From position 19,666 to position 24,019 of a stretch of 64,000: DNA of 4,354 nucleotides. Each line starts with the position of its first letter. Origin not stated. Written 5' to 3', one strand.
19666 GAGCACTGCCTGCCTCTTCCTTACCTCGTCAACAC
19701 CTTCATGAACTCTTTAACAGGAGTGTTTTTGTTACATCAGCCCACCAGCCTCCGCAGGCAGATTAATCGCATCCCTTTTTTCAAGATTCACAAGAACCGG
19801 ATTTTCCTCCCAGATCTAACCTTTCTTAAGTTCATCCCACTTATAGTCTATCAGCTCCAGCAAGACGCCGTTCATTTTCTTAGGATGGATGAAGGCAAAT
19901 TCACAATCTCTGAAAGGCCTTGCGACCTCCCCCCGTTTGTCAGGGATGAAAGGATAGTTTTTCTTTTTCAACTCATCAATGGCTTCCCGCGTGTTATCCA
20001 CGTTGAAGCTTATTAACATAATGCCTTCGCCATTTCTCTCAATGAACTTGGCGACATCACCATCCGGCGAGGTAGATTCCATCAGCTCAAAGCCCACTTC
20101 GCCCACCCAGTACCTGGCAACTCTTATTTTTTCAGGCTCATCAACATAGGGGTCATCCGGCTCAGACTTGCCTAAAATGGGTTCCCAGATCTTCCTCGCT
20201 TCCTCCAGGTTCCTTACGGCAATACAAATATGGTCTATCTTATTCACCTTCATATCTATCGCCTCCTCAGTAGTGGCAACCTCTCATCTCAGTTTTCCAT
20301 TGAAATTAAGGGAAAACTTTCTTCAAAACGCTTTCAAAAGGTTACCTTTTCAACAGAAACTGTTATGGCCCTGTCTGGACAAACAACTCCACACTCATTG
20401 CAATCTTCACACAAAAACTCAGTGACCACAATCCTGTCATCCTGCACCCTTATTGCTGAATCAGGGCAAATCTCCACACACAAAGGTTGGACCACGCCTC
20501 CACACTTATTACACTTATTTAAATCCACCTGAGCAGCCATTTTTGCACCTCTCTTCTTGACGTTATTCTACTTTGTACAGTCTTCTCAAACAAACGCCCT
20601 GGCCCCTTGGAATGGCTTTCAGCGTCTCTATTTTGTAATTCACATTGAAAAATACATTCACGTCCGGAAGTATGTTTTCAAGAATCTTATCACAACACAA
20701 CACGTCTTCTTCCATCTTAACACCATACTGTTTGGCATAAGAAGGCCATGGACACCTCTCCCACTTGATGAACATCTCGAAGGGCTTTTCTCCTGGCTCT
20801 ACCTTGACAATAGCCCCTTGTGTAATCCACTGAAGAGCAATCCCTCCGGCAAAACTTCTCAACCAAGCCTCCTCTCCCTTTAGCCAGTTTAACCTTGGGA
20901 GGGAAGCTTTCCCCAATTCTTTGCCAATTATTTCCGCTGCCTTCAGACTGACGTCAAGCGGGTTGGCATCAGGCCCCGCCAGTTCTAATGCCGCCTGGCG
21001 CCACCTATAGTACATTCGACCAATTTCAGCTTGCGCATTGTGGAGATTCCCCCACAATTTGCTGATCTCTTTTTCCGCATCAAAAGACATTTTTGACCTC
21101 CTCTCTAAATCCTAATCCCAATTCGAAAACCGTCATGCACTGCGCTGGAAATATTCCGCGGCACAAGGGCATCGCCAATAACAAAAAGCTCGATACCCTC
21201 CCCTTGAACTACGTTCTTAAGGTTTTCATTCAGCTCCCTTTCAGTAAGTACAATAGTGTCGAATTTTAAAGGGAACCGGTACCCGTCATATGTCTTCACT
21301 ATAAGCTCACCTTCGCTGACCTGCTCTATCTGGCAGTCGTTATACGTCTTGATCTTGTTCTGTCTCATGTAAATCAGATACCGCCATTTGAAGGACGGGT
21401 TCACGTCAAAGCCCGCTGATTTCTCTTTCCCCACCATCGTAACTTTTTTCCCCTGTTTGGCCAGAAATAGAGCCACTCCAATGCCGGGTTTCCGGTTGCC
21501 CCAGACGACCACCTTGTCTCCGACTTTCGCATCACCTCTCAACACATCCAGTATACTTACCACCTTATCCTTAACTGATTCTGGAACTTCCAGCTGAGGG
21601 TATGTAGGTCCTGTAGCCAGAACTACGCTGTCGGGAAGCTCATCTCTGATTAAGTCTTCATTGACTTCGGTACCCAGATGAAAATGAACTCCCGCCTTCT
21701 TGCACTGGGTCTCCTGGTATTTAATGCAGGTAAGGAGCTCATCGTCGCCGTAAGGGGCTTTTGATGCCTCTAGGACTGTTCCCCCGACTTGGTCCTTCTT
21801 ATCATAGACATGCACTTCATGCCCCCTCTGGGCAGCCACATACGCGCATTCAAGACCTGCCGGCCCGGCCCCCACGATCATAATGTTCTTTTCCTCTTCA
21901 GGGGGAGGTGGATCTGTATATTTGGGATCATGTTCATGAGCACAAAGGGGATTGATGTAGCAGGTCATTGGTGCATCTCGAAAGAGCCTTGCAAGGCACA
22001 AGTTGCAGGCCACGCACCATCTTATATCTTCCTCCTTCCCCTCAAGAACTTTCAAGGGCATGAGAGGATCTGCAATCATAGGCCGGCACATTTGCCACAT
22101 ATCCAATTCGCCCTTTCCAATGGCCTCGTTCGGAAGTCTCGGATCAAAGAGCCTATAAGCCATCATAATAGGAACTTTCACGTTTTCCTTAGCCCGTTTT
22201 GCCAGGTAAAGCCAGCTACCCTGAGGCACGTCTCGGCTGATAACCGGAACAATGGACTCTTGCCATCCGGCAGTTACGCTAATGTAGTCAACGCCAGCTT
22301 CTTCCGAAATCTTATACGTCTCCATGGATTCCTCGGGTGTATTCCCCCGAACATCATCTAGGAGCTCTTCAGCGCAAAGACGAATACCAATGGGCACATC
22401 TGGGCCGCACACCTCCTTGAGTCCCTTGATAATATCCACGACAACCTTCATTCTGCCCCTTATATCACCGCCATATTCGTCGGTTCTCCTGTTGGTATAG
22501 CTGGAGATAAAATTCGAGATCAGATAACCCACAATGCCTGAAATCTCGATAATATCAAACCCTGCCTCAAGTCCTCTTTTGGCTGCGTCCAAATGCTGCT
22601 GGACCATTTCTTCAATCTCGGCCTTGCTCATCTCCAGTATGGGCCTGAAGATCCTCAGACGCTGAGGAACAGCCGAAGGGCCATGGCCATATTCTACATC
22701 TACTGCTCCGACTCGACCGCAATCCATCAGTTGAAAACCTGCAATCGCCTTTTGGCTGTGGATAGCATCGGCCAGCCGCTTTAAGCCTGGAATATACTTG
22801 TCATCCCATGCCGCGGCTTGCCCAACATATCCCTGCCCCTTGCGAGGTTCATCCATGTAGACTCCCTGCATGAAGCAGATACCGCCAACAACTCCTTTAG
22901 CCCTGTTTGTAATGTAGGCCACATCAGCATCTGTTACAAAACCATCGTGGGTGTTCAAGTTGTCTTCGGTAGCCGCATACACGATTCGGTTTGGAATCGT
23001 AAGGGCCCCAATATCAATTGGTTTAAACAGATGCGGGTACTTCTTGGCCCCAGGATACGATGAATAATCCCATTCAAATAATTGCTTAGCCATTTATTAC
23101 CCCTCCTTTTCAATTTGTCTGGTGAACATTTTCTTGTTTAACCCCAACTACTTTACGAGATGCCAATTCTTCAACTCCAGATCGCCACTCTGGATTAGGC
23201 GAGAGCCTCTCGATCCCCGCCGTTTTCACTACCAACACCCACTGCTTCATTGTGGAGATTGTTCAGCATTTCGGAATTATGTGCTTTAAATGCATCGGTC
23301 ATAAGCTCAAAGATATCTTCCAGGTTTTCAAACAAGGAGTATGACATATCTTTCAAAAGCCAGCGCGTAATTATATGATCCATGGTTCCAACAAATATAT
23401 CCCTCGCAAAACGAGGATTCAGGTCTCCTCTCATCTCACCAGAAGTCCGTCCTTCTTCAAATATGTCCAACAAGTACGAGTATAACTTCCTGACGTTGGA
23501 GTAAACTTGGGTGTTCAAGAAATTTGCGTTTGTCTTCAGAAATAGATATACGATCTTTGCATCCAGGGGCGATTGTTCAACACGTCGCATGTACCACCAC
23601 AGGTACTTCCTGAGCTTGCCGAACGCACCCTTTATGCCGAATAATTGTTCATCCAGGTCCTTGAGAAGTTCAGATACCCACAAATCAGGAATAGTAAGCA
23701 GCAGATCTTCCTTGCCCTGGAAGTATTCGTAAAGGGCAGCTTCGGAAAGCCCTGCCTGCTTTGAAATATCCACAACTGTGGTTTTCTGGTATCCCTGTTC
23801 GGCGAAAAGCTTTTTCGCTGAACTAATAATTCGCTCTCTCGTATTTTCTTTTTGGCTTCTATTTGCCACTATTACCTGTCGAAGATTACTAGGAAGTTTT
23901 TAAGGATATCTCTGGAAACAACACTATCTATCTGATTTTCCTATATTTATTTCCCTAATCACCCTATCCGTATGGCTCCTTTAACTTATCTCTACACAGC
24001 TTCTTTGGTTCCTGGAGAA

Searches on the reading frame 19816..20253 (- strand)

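Call 12: search_protein_families(library=pfam, proteins=[window:19816-20253:-], max_evalue=0.00001)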
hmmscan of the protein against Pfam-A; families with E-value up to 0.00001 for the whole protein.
window:19816-20253:- (145 aa): 2 families
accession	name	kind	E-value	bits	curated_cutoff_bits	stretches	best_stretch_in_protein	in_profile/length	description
PF13669.12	Glyoxalase_4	-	2.3e-14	54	27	1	7-121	1-109/109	Glyoxalase/Bleomycin resistance protein/Dioxygenase superfamily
PF00903.31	Glyoxalase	-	1.1e-10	42.4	20.6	1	5-104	1-97/121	Glyoxalase/Bleomycin resistance protein/Dioxygenase superfamily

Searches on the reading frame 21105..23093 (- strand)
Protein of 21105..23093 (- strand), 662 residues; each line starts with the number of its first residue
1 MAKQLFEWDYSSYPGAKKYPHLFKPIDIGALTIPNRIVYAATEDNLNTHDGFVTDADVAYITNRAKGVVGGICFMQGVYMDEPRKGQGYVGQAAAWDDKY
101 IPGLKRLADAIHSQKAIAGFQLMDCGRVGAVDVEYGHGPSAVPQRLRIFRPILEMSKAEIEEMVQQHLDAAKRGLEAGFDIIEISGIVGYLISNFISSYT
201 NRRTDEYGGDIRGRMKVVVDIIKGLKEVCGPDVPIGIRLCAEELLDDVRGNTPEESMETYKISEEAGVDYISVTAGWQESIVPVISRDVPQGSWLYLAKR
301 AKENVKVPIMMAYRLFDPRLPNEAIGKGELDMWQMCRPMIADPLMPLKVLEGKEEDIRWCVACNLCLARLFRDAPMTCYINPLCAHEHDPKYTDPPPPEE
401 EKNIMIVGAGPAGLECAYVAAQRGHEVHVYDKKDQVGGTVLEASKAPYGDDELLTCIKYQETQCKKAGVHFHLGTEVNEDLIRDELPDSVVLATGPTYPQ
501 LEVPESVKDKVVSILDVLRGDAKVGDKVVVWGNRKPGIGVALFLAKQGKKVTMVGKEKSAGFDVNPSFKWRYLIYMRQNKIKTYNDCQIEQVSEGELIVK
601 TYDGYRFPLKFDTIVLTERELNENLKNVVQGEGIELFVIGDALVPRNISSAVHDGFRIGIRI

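Call 12: search_protein_families(library=pfam, proteins=[window:21105-23093:-], max_evalue=0.00001)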
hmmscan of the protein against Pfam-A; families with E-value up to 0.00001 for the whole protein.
window:21105-23093:- (662 aa): 9 families
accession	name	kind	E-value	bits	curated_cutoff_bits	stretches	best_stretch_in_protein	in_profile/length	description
PF00724.26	Oxidored_FMN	-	1.8e-56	192.4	27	1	22-354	2-340/342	NADH:flavin oxidoreductase / NADH oxidase family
PF07992.20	Pyr_redox_2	-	7.8e-21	75.2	26.1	2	403-616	2-233/291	Pyridine nucleotide-disulphide oxidoreductase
PF00070.33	Pyr_redox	-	3.7e-12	47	22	0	404-478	2-64/82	Pyridine nucleotide-disulphide oxidoreductase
PF13738.12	Pyr_redox_3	-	6.6e-12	45.7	30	1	489-617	127-265/305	Pyridine nucleotide-disulphide oxidoreductase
PF13450.12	NAD_binding_8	-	3.1e-11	43.8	21.9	1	406-441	1-36/68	NAD(P)-binding Rossmann-like domain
PF01266.30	DAO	-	1.9e-09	38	27.9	0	404-439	2-38/353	FAD dependent oxidoreductase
PF03486.20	HI0933_like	-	3e-07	30.6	50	1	403-440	2-39/244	HI0933-like protein Rossmann domain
PF00890.30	FAD_binding_2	-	1.7e-06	27.9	20.4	0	404-439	2-37/414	FAD binding domain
PF12831.13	FAD_oxidored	-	2.2e-06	27.7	27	0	404-440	2-38/416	FAD dependent oxidoreductase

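Call 73: search_protein_families(library=ncbifam, proteins=[window:21105-23093:-], max_evalue=1e-10)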
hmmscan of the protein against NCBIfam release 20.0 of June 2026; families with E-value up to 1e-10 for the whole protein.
window:21105-23093:- (662 aa): 15 families
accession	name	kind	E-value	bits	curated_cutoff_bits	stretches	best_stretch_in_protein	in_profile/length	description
TIGR03997.1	mycofact_OYE_2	equivalog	2.9e-125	419.1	793.15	1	21-661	1-644/645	mycofactocin system FadH/OYE family oxidoreductase 2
NF041087.1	bile_acid_BaiCD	equivalog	3.3e-108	362.5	825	1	19-661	1-641/642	bile acid Fe-S flavoenzyme BaiCD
NF045599.1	bili_reduct_long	exception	6.2e-88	295.6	750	1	22-660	1-639/641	bilirubin reductase, long form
TIGR03996.1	mycofact_OYE_1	hypoth_equivalog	8.2e-52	176.5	627.9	1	24-656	4-630/633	mycofactocin system FadH/OYE family oxidoreductase 1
NF010047.0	PRK13523.1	equivalog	1.6e-46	158.9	431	1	21-356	4-327/339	NADPH dehydrogenase NamA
NF045592.1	bili_reduct_N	equivalog_domain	2.3e-41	142.2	425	1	22-381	2-363/363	bilirubin reductase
NF006101.0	PRK08255.1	equivalog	7e-38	130.2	1078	1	15-348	392-729/768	bifunctional salicylyl-CoA 5-hydroxylase/oxidoreductase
NF007899.0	PRK10605.1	subfamily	1.4e-22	80.5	403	1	21-264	5-260/365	N-ethylmaleimide reductase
NF009410.0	PRK12771.1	subfamily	2.9e-15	55.9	516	1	395-553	132-297/566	NAD(P)-binding protein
TIGR01317.1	GOGAT_sm_gam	subfamily_domain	3.1e-13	49.4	447.7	1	395-500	135-242/485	glutamate synthase small subunit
TIGR03315.1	Se_ygfK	equivalog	1.9e-12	45.5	835.3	0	391-518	527-653/1012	putative selenate reductase subunit YgfK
TIGR01318.1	gltD_gamma_fam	subfamily_domain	2.8e-12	46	482.95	1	400-513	140-254/467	glutamate synthase, small subunit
NF009454.0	PRK12814.1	equivalog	3.8e-12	45.4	916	0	391-519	183-312/657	putative NADPH-dependent glutamate synthase small subunit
NF010590.0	PRK13984.1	equivalog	4.5e-12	44.9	946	1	390-519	277-407/611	putative oxidoreductase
NF009409.0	PRK12770.1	subfamily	3.4e-11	42.8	343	0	396-443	13-60/360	putative glutamate synthase subunit beta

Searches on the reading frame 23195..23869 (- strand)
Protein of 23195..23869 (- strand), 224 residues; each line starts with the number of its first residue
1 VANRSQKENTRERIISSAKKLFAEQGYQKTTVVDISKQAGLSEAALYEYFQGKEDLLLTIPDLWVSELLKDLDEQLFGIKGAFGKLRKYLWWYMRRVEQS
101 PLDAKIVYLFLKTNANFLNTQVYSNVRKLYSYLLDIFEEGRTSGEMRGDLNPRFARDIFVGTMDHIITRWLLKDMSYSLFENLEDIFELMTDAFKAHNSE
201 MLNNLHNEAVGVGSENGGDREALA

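Call 12: search_protein_families(library=pfam, proteins=[window:23195-23869:-], max_evalue=0.00001)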
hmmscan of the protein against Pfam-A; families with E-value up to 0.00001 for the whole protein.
window:23195-23869:- (224 aa): 2 families
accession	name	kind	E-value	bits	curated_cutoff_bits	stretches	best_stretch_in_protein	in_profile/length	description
PF00440.29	TetR_N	-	2.4e-16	59.7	24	1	14-58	1-45/47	Bacterial regulatory proteins, tetR family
PF08359.16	TetR_C_4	-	3.3e-13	50.4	21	1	67-191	7-131/133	YsiA-like protein, C-terminal region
